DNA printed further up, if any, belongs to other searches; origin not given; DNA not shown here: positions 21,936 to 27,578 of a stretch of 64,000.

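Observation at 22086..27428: Single 1780-aa polypeptide joining a Ser/Thr kinase, STAND ATPase, TPR array, GAF domain and a complete sigma-54 activator with HTH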

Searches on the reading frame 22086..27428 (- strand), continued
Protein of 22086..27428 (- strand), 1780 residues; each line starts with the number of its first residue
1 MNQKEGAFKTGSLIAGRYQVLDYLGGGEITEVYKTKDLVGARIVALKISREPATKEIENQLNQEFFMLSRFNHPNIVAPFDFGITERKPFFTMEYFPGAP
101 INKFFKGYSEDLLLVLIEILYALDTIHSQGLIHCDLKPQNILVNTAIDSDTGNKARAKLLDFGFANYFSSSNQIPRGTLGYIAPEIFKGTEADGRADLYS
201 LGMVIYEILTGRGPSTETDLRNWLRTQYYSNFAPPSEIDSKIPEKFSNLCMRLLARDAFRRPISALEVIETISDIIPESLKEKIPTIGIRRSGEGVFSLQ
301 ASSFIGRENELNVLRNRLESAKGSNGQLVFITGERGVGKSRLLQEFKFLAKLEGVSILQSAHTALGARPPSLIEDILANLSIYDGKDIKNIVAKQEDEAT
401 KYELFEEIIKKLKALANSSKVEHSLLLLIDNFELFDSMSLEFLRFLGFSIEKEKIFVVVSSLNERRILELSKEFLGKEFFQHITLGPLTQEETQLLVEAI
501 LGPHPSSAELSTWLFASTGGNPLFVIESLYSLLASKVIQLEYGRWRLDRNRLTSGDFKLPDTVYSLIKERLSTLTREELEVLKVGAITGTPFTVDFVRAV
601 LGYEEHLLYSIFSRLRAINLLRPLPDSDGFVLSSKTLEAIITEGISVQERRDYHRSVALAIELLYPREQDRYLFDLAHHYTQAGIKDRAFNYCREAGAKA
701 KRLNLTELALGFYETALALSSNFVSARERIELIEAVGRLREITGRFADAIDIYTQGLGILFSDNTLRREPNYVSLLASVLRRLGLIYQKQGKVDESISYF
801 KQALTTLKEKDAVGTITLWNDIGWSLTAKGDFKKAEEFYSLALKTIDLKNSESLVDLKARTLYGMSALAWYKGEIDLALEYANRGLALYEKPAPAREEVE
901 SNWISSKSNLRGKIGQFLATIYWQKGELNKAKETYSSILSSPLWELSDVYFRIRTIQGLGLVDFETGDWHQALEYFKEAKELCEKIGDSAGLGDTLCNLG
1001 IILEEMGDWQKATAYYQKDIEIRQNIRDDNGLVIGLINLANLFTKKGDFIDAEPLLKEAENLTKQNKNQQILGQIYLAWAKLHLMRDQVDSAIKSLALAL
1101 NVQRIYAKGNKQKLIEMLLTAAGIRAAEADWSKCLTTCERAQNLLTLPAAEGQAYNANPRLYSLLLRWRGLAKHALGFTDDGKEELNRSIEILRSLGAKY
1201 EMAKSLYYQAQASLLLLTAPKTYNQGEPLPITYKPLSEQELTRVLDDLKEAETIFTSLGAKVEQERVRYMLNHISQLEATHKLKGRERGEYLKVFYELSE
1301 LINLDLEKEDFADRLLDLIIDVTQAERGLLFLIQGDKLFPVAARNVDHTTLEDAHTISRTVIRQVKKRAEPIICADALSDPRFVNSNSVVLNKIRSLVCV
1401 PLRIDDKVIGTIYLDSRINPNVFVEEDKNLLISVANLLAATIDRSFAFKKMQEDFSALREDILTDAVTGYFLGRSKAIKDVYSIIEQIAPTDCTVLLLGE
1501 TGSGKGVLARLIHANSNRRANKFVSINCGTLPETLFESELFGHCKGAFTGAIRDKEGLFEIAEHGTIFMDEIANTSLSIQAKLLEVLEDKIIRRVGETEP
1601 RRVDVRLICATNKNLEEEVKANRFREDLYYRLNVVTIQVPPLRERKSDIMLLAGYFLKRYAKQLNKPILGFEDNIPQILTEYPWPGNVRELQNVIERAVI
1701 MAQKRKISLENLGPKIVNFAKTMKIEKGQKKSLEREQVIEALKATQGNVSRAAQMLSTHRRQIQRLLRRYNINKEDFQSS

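Call 5: search_protein_families(library=ncbifam, proteins=[window:22086-27428:-], max_evalue=0.01)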
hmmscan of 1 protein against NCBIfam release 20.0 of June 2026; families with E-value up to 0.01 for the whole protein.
window:22086-27428:- (1780 aa): 57 families (the best 25 are shown)
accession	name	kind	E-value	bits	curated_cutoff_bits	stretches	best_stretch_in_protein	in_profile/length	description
TIGR01817.1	nifA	equivalog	1.1e-111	374.2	528.85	1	1293-1712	5-438/534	nif-specific transcriptional activator NifA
NF003451.0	PRK05022.1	equivalog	8.9e-110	367.8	476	1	1297-1773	11-511/512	nitric oxide reductase transcriptional regulator NorR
TIGR02915.1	PEP_resp_reg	equivalog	2.6e-103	346.3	502.6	1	1435-1772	106-444/445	PEP-CTERM-box response regulator transcription factor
NF041552.1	TF_PrdR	equivalog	4.7e-101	338.9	795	1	1467-1770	265-576/577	sigma-54 dependent transcriptional regulator PrdR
NF038308.1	RNA_repair_RtcR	equivalog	6.9e-95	318.9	650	1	1465-1770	176-486/530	RNA repair transcriptional activator RtcR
NF008469.0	PRK11361.1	equivalog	5.1e-92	309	714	1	1440-1775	114-459/461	acetoacetate metabolism transcriptional regulator AtoC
NF041946.1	LuxO_transreg_Vib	equivalog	6.4e-87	292.3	800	1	1464-1770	128-435/463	quorum-sensing sigma-54 dependent transcriptional regulator LuxO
NF050807.1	TransRegFlbDCaul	equivalog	8e-84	282.1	750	1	1471-1771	120-439/454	sigma-54-dependent transcriptional regulator FlbD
TIGR01818.1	ntrC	equivalog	2.7e-82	277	558.6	1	1468-1725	133-391/463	nitrogen regulation protein NR(I)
TIGR02329.1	propionate_PrpR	equivalog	2.9e-82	277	499.2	1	1456-1767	199-524/526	propionate catabolism operon regulatory protein PrpR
NF011958.0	PRK15429.1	equivalog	9.1e-82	275.7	830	1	1391-1776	294-690/692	formate hydrogenlyase transcriptional activator FlhA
NF041906.1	V4R_TF_MobR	exception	8.6e-81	272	999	1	1451-1767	210-541/544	phenol degradation transcriptional regulator MobR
NF007689.0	PRK10365.1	equivalog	1.1e-80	271.7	760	1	1464-1763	135-435/441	sigma-54-dependent response regulator transcription factor ZraR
TIGR02974.1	phageshock_pspF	equivalog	1.3e-80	271.1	443.55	1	1472-1712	2-243/336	phage shock protein operon transcriptional activator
NF011695.0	PRK15115.1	equivalog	1.2e-78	264.9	763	1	1435-1778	102-444/445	two-component system response regulator GlrR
NF011953.0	PRK15424.1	equivalog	1.1e-77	261.9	703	1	1456-1770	206-534/538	propionate catabolism operon regulatory protein PrpR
TIGR03903.1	TOMM_kin_cyc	equivalog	5.6e-49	166.9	705.75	3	44-215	6-189/1267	TOMM system kinase/cyclase fusion protein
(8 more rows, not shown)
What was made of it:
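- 23103..23504 (-): GAF domain (aa 1309-1442). NCBIfam NifA and NorR models align from aa about 1293 (call 5).
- On NifA / NorR equivalogs: TIGR01817 scores 374.2 against 528.85, and NF003451 scores 367.8 against 476 (call 5).
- Closest known: PknK. Same: TIGR03903 matches with E 5.6e-49 (call 5).
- Closest known: GAF-type bacterial enhancer-binding proteins. Same: The C-terminal 490 aa align end to end with the NifA and NorR models as GAF, AAA+ with GAFTGA, and HTH_8 (call 5).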
